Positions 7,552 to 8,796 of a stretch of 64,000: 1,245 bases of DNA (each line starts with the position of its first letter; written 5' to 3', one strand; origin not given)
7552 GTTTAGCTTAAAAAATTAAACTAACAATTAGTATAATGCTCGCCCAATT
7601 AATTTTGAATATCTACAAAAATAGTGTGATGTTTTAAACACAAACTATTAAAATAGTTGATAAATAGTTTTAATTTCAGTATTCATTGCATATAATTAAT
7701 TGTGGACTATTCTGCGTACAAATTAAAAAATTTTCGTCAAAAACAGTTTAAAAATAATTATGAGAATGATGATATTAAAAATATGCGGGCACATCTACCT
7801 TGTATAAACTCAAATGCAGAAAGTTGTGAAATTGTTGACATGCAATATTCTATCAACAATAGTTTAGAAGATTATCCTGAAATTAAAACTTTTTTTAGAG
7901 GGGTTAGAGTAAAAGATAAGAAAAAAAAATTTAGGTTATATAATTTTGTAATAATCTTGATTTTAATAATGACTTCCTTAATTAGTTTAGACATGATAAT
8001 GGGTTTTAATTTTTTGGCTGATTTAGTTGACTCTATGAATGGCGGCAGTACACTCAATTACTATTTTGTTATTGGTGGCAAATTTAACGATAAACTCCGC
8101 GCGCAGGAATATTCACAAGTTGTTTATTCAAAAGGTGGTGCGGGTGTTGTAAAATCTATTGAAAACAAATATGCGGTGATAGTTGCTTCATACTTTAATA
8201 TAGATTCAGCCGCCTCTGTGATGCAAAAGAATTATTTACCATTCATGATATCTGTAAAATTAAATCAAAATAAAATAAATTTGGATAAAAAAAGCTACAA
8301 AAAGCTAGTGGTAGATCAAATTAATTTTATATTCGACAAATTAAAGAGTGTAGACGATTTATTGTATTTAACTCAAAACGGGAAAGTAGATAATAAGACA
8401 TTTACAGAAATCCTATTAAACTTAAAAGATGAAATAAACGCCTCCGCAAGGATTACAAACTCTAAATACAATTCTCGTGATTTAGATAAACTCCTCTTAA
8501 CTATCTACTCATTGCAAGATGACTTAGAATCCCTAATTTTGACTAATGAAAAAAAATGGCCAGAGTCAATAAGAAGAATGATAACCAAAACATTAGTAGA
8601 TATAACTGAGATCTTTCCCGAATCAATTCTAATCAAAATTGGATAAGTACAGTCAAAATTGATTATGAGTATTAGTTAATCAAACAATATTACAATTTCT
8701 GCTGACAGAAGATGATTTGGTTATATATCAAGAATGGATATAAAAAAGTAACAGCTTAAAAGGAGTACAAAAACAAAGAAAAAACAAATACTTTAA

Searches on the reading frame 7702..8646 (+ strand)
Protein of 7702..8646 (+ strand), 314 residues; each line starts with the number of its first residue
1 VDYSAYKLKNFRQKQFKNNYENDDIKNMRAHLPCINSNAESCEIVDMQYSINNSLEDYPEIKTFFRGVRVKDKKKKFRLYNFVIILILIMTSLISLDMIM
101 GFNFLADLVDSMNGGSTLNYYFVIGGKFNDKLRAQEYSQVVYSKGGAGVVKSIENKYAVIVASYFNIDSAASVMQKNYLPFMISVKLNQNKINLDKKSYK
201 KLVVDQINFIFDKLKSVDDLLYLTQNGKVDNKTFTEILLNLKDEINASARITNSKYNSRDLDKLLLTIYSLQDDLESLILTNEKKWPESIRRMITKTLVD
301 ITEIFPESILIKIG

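Call 7: search_protein_families(library=pfam, proteins=[window:7702-8646:+], max_evalue=0.001)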
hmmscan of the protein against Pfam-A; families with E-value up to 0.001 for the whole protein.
window:7702-8646:+ (314 aa): 0 families

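Call 40: search_protein_families(library=pfam, proteins=[window:7702-8646:+], max_evalue=5)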
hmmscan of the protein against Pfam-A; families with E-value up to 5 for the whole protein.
window:7702-8646:+ (314 aa): 3 families
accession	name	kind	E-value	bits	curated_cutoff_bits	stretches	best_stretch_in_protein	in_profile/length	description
PF14088.11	DUF4268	-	0.039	14.4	27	1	207-297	42-129/140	Domain of unknown function (DUF4268)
PF05579.19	Peptidase_S32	-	0.12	12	24.7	1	122-177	90-145/297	Equine arteritis virus serine endopeptidase S32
PF20205.3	DUF6567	-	0.26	11.6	27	1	108-155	46-93/123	Family of unknown function (DUF6567)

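Call 93: search_protein_families(library=ncbifam, proteins=[window:7702-8646:+], max_evalue=0.05)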
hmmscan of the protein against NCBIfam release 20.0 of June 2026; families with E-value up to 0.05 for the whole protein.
window:7702-8646:+ (314 aa): 0 families
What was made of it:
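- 7702..8646 (+): U1: 314-aa single-TM protein and a recurrent upstream neighbour. Whether it belongs to the system is uncertain. No family match (calls 7, 40, 93).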
